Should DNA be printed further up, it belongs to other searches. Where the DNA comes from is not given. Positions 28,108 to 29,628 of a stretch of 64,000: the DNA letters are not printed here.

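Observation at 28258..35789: Carrier-protein-dependent sulfo/methyl/acyl tailoring module for a glycan or glycolipid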

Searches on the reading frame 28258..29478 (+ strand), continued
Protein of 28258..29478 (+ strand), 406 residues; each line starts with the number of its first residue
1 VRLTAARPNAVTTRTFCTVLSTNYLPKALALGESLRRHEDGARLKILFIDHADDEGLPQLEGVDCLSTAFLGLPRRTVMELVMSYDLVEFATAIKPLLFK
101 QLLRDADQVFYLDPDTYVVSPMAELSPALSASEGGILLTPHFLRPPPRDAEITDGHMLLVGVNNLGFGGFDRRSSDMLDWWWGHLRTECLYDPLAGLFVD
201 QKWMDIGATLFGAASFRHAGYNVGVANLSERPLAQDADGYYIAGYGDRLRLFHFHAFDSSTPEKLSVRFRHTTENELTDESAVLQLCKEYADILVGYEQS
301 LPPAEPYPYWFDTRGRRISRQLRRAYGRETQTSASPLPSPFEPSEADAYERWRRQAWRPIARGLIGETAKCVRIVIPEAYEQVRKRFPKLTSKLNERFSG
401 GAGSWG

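Call 42: find_homologous_proteins(query=L002:13539-14942:+, max_evalue=1e-10)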
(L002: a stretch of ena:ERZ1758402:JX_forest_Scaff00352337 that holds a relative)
Query L002:13539-14942:+ (467 aa): 2672 proteins with E <= 1e-10 among 8000 candidates; the best 120 are listed.
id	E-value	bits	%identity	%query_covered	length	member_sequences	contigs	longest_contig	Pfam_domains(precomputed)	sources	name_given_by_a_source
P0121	0.0e+0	1026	100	100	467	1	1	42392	PF00501.35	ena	-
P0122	1.8e-271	918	90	100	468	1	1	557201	PF00501.35,PF13193.13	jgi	jgi:acyl-CoA synthetase (AMP-forming)/AMP-acid ligase II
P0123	1.7e-270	915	90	100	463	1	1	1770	PF00501.35,PF13193.13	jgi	jgi:acyl-CoA synthetase (AMP-forming)/AMP-acid ligase II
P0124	1.9e-269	912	90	100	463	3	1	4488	PF00501.35,PF13193.13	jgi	jgi:acyl-CoA synthetase (AMP-forming)/AMP-acid ligase II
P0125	6.0e-268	907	88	100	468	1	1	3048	PF00501.35,PF13193.13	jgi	jgi:acyl-CoA synthetase (AMP-forming)/AMP-acid ligase II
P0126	1.1e-267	906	88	100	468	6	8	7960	PF00501.35,PF13193.13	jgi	jgi:acyl-CoA synthetase (AMP-forming)/AMP-acid ligase II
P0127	1.5e-267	906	88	100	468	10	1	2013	PF00501.35,PF13193.13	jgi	jgi:acyl-CoA synthetase (AMP-forming)/AMP-acid ligase II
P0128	1.7e-267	905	89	100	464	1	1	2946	PF00501.35,PF13193.13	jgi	jgi:acyl-CoA synthetase (AMP-forming)/AMP-acid ligase II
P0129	5.3e-267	904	88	100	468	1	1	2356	PF00501.35,PF13193.13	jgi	jgi:acyl-CoA synthetase (AMP-forming)/AMP-acid ligase II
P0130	1.3e-266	902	88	100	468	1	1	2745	PF00501.35,PF13193.13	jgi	jgi:acyl-CoA synthetase (AMP-forming)/AMP-acid ligase II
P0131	3.8e-266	901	88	100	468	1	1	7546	PF00501.35,PF13193.13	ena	-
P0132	4.3e-266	901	88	100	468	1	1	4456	PF00501.35,PF13193.13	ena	-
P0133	7.7e-265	897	88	100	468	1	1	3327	PF00501.35,PF13193.13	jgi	-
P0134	8.7e-265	896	87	100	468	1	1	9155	PF00501.35,PF13193.13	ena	-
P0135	1.3e-264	896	87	100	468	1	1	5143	PF00501.35,PF13193.13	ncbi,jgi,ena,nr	ncbi:MAG TPA: class I adenylate-forming enzyme family protein [Acidimicrobiales bacterium]|nr:class 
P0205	7.0e-201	686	68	100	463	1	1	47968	PF00501.35,PF23562.3,PF13193.13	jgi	jgi:acyl-CoA synthetase (AMP-forming)/AMP-acid ligase II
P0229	6.1e-199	679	70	100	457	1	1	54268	PF00501.35,PF13193.13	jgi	jgi:acyl-coenzyme A synthetase/AMP-(fatty) acid ligase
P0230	6.4e-199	679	69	100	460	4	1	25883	PF00501.35,PF23562.3,PF13193.13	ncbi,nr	ncbi:MAG: acyl--CoA ligase [Propionibacteriales bacterium]|nr:acyl--CoA ligase [Propionibacteriales 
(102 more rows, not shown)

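Call 50: find_encoding_contigs(protein=window:28288-29478:+, flank=10000, max_places=3)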
Protein window:28288-29478:+ (396 aa): no gene with exactly this product is on record in the collection.
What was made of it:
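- Tried and rejected: An exact-sequence look-up of the window's GT8-like protein found nothing (call 50), so the source assembly is unknown.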

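Call 53: search_solved_structures(query=L003:9675-10562:-, max_evalue=0.01)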
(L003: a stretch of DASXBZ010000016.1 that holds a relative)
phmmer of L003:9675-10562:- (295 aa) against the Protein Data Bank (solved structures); distinct sequences matched with E-value up to 0.01: 4.
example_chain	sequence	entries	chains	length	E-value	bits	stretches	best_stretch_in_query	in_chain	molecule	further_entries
7v1o_A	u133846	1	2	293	0.0003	23.3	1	55-240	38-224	Amine sulfotransferase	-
5x2b_D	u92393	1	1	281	0.0068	18.9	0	55-253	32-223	Sulfotransferase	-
5x2b_F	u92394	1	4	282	0.0068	18.9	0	55-252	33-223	Sulfotransferase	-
5x2b_C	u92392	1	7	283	0.0069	18.8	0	55-252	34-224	Sulfotransferase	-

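Call 76: find_encoding_contigs(protein=P0230, flank=10000, max_places=1)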
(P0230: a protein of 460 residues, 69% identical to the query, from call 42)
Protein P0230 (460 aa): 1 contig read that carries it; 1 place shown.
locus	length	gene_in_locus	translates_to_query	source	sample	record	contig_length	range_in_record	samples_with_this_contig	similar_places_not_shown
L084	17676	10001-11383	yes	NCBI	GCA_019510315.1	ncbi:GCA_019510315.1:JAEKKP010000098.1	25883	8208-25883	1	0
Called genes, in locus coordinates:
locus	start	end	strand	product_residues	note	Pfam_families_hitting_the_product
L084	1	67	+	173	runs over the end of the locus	PF01865:PhoU_div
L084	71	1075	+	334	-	PF01384:PHO4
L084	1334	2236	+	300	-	-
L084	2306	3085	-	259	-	PF02463:SMC_N (faint), PF00005:ABC_tran, PF13304:AAA_21 (faint), PF13401:AAA_22 (faint)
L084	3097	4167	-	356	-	PF00528:BPD_transp_1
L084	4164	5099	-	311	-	PF00528:BPD_transp_1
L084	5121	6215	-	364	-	PF12849:PBP_like_2, PF01547:SBP_bac_1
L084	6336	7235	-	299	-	PF00293:NUDIX, PF00300:His_Phos_1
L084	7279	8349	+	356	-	-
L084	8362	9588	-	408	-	PF16911:PapA_C (weak)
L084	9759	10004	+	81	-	PF00550:PP-binding (weak)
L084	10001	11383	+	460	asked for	PF00501:AMP-binding, PF23562:AMP-binding_C_3 (faint), PF13193:AMP-binding_C (weak)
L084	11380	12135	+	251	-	PF00106:adh_short, PF08659:KR, PF13561:adh_short_C2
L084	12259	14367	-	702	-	PF13089:PP_kinase_N, PF02503:PP_kinase, PF17941:PP_kinase_C_1, PF13091:PLDc_2 (faint), PF13090:PP_kinase_C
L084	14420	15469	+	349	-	PF20434:BD-FAE, PF07859:Abhydrolase_3, PF00326:Peptidase_S9 (weak)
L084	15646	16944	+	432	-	PF13620:CarboxypepD_reg (weak)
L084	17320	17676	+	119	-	?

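Call 77: find_encoding_contigs(protein=P0229, flank=10000, max_places=1)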
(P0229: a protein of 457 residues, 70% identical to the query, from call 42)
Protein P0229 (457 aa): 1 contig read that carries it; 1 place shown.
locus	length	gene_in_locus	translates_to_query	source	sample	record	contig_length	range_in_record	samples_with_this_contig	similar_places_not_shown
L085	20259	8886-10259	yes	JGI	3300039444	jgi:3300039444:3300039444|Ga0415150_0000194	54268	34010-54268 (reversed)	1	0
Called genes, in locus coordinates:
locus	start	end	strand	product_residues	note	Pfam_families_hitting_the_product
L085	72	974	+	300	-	-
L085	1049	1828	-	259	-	PF02463:SMC_N (faint), PF00005:ABC_tran, PF13304:AAA_21 (faint), PF13401:AAA_22 (weak)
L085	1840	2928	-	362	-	PF00528:BPD_transp_1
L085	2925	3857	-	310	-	PF00528:BPD_transp_1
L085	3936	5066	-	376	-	PF12849:PBP_like_2, PF01547:SBP_bac_1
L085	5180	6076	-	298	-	PF00293:NUDIX, PF00300:His_Phos_1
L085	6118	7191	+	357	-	-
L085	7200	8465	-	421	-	PF16911:PapA_C (weak)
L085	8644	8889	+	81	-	PF00550:PP-binding (weak)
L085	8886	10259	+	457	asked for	PF00501:AMP-binding, PF13193:AMP-binding_C (weak)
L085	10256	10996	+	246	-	PF00106:adh_short, PF08659:KR, PF13561:adh_short_C2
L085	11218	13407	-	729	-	PF13089:PP_kinase_N, PF02503:PP_kinase, PF17941:PP_kinase_C_1, PF13091:PLDc_2 (faint), PF13090:PP_kinase_C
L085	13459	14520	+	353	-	PF00135:COesterase (faint), PF20434:BD-FAE, PF07859:Abhydrolase_3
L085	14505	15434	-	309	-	PF13302:Acetyltransf_3 (faint), PF13508:Acetyltransf_7 (weak), PF00583:Acetyltransf_1 (weak), PF13527:Acetyltransf_9 (faint), PF13673:Acetyltransf_10 (faint), PF00583:Acetyltransf_1, PF08445:FR47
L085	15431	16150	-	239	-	PF21695:GlnR_1st, PF00486:Trans_reg_C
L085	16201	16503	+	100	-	PF02597:ThiS (weak)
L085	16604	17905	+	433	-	PF04932:Wzy_C (weak)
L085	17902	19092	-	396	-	PF13439:Glyco_transf_4, PF13579:Glyco_trans_4_4, PF00534:Glycos_transf_1 (weak)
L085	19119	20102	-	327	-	PF01073:3Beta_HSD, PF01370:Epimerase, PF07993:NAD_binding_4 (faint), PF16363:GDP_Man_Dehyd, PF13460:NAD_binding_10 (weak)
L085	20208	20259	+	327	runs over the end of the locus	PF01370:Epimerase, PF04321:RmlD_sub_bind, PF16363:GDP_Man_Dehyd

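Call 78: find_encoding_contigs(protein=P0205, flank=10000, max_places=1)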
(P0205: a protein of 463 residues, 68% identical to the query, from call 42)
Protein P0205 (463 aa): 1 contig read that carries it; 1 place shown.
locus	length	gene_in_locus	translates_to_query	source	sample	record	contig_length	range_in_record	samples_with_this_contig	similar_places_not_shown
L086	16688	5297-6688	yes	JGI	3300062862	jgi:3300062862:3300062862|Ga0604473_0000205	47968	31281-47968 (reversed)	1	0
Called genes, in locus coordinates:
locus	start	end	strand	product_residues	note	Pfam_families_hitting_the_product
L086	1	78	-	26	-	?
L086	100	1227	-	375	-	PF12849:PBP_like_2, PF01547:SBP_bac_1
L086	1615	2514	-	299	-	PF00293:NUDIX, PF00300:His_Phos_1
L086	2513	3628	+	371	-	-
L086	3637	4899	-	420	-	PF16911:PapA_C (weak)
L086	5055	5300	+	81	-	PF00550:PP-binding (weak)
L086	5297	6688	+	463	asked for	PF00501:AMP-binding, PF23562:AMP-binding_C_3 (weak), PF13193:AMP-binding_C (weak)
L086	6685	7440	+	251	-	PF00106:adh_short, PF08659:KR, PF13561:adh_short_C2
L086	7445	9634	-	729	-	PF13089:PP_kinase_N, PF02503:PP_kinase, PF17941:PP_kinase_C_1, PF13091:PLDc_2 (faint), PF13090:PP_kinase_C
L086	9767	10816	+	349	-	PF20434:BD-FAE, PF07859:Abhydrolase_3, PF00326:Peptidase_S9 (weak)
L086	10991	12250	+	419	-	PF16640:Big_3_5 (weak)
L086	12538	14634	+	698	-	PF01757:Acyl_transf_3, PF19040:SGNH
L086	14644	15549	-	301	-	PF13508:Acetyltransf_7 (faint), PF13527:Acetyltransf_9 (faint), PF13673:Acetyltransf_10 (faint), PF13302:Acetyltransf_3, PF00583:Acetyltransf_1, PF08445:FR47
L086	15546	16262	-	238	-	PF21695:GlnR_1st, PF00486:Trans_reg_C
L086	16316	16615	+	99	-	-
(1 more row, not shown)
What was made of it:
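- The cassette also occurs outside glycan loci, between the NUDIX/MutT1-like gene and ppk in Propionibacteriales (calls 76-78).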

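Call 80: search_protein_families(library=pfam, proteins=[L084:8362-9588:-, L085:7200-8465:-, L084:7279-8349:+, L084:9759-10004:+, L084:11380-12135:+], max_evalue=0.1)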
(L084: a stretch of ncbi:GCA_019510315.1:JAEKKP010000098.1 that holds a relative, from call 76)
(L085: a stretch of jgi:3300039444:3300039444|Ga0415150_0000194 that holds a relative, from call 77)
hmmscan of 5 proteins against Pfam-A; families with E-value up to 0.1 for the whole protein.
L084:8362-9588:- (408 aa): 1 family
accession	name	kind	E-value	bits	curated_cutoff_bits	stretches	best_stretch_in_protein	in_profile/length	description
PF16911.10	PapA_C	-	1e-05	25.5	30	1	203-355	11-156/203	Phthiocerol/phthiodiolone dimycocerosyl transferase C-terminus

L085:7200-8465:- (421 aa): 1 family
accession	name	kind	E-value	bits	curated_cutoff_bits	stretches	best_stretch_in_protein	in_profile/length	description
PF16911.10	PapA_C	-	3.6e-06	27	30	1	211-365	6-153/203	Phthiocerol/phthiodiolone dimycocerosyl transferase C-terminus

L084:7279-8349:+ (356 aa): 0 families

L084:9759-10004:+ (81 aa): 2 families
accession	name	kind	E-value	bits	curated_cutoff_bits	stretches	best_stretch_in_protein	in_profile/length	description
PF00550.31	PP-binding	-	8.2e-06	26.4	20.8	1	7-56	4-48/67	Phosphopantetheine attachment site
PF04444.19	Dioxygenase_N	-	0.026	14.8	27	1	12-40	34-62/75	Catechol dioxygenase N terminus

L084:11380-12135:+ (251 aa): 5 families
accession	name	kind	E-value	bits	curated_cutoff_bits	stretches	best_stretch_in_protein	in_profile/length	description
PF13561.12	adh_short_C2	-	5.9e-57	193.4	27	1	22-250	6-236/236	Enoyl-(Acyl carrier protein) reductase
PF00106.31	adh_short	-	1e-54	185.5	26.6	1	13-203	1-193/195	short chain dehydrogenase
PF08659.16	KR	-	8.1e-17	62.2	22.6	1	15-185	3-174/180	KR domain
PF01370.27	Epimerase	-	4.3e-05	23.5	20.9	1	15-185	1-168/240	NAD dependent epimerase/dehydratase family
PF23441.1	SDR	-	0.00034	20.5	27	1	158-249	162-255/258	SDR-like rossmann domain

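Call 81: search_solved_structures(query=L085:7200-8465:-, max_evalue=1)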
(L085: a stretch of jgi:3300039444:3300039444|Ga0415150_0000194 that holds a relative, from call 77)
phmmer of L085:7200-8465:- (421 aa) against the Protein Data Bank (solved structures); distinct sequences matched with E-value up to 1: 0.

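Call 84: find_related_loci(query=A5, collection=metagenome_contigs, flank=8000)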
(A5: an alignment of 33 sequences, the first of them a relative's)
Query A5 (467 aa) in metagenome_contigs; peptide patterns used: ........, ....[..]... (x = any residue, [..] = any of these).
259 stretches matched a pattern; 103 encode a relative of the query (tblastn E <= 1e-3); the best 80 are kept; 80 distinct loci.
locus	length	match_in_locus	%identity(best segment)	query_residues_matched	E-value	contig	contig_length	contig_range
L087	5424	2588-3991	88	1-466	0e+0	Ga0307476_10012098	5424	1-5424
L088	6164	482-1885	88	1-467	0e+0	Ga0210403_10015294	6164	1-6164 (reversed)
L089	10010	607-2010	88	1-467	0e+0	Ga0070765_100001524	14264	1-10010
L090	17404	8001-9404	78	1-467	0e+0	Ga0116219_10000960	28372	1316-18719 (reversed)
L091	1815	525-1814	84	1-435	0e+0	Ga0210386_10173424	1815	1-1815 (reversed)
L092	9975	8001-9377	69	1-466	0e+0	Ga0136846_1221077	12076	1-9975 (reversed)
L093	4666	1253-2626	66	1-466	0e+0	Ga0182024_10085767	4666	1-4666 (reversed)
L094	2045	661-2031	69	1-467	0e+0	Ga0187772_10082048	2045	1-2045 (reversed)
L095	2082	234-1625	66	1-466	0e+0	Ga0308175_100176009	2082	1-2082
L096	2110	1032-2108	86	1-363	0e+0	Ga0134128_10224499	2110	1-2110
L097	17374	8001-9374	69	1-466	0e+0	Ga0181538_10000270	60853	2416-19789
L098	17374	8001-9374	69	1-466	0e+0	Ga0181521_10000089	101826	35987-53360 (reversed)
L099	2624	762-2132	67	1-463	0e+0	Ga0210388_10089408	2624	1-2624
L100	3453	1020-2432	68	1-463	0e+0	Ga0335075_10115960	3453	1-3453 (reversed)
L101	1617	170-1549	69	13-463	0e+0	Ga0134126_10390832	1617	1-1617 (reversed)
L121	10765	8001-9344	50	4-466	4e-128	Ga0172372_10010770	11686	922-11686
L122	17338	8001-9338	50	4-464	4e-126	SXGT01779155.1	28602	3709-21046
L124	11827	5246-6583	50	1-464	2e-125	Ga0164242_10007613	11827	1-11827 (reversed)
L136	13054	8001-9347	49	1-464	6e-118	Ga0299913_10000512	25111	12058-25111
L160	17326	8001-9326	43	4-464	3e-92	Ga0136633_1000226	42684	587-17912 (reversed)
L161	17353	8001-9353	43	1-464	6e-90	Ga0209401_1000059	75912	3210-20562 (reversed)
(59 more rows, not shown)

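Call 87: search_protein_families(library=pfam, proteins=[L122:5893-6645:-, L122:4881-5891:+, L136:6977-7663:-, L136:5579-6289:-, L160:6917-7633:+, L160:5931-6908:-, L161:6211-7728:-, L121:5266-6234:-, L124:4106-5212:-, L136:10100-11401:+], max_evalue=0.01)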
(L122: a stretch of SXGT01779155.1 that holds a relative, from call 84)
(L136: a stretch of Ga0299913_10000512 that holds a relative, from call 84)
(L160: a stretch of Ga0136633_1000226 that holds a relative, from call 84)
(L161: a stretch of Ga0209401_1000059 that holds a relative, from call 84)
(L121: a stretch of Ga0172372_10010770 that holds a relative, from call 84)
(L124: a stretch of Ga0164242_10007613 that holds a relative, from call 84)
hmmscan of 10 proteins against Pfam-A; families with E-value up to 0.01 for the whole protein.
L122:5893-6645:- (250 aa): 1 family
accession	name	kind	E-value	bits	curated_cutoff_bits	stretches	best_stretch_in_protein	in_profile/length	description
PF05050.19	Methyltransf_21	-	9.9e-20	71.8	22.7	1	54-223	1-173/173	Methyltransferase FkbM domain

L122:4881-5891:+ (336 aa): 1 family
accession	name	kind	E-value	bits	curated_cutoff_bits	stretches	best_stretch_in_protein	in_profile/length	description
PF13578.12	Methyltransf_24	-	9.5e-13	49.4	26.3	1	150-254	1-105/105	Methyltransferase domain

L136:6977-7663:- (228 aa): 2 families
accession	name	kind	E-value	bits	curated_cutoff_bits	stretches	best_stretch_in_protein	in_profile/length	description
PF14602.12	Hexapep_2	-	4.3e-08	33.2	27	1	117-146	1-28/34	Hexapeptide repeat of succinyl-transferase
PF00132.30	Hexapep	-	4e-07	29.9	27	1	118-152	2-36/36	Bacterial transferase hexapeptide (six repeats)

L136:5579-6289:- (236 aa): 1 family
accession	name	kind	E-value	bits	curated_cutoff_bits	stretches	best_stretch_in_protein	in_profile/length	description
PF05050.19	Methyltransf_21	-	1.3e-16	61.7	22.7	1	41-210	1-173/173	Methyltransferase FkbM domain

L160:6917-7633:+ (238 aa): 1 family
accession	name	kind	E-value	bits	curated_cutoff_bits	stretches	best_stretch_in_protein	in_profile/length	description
PF13578.12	Methyltransf_24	-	1e-09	39.7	26.3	1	54-158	1-105/105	Methyltransferase domain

L160:5931-6908:- (325 aa): 4 families
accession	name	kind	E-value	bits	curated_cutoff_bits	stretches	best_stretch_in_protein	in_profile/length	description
PF00535.33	Glycos_transf_2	-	7.7e-25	88.2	23.3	1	20-142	1-123/168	Glycosyl transferase family 2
PF13641.12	Glyco_tranf_2_3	-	1.2e-14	55.4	27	1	19-211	3-212/230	Glycosyltransferase like family 2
PF10111.15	Glyco_tranf_2_2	-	9.6e-06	25.7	27.3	1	20-113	1-96/276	Glycosyltransferase like family 2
PF13632.12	Glyco_trans_2_3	-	0.00068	19.9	27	1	162-284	76-194/198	Glycosyl transferase family group 2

L161:6211-7728:- (505 aa): 3 families
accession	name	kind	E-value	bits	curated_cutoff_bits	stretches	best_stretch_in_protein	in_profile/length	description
PF13472.12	Lipase_GDSL_2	-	2.2e-12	48.3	32.9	1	320-494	3-177/178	GDSL-like Lipase/Acylhydrolase family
PF16075.10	DUF4815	-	1.5e-05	24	30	1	213-265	368-420/570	Domain of unknown function (DUF4815)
PF25182.1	NonGDSL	-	0.0053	16.5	80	1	298-460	12-169/220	Non-GDSL lipase-like family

L121:5266-6234:- (322 aa): 2 families
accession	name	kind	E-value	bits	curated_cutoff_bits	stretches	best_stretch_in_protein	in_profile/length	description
PF13472.12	Lipase_GDSL_2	-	2.1e-06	28.8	32.9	1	83-298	14-177/178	GDSL-like Lipase/Acylhydrolase family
PF25182.1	NonGDSL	-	1.3e-05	25.1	80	1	36-161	1-125/220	Non-GDSL lipase-like family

L124:4106-5212:- (368 aa): 1 family
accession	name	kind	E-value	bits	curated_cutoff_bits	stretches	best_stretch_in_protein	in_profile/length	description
PF00132.30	Hexapep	-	2.3e-06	27.5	27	1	265-298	2-35/36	Bacterial transferase hexapeptide (six repeats)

L136:10100-11401:+ (433 aa): 1 family
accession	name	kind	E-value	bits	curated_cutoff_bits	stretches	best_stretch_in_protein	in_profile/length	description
PF13440.11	Polysacc_synt_3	-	1.7e-09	37.8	23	1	239-332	197-291/293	Polysaccharide biosynthesis protein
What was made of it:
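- Elsewhere the partner is another LbH or an SGNH protein (call 87).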
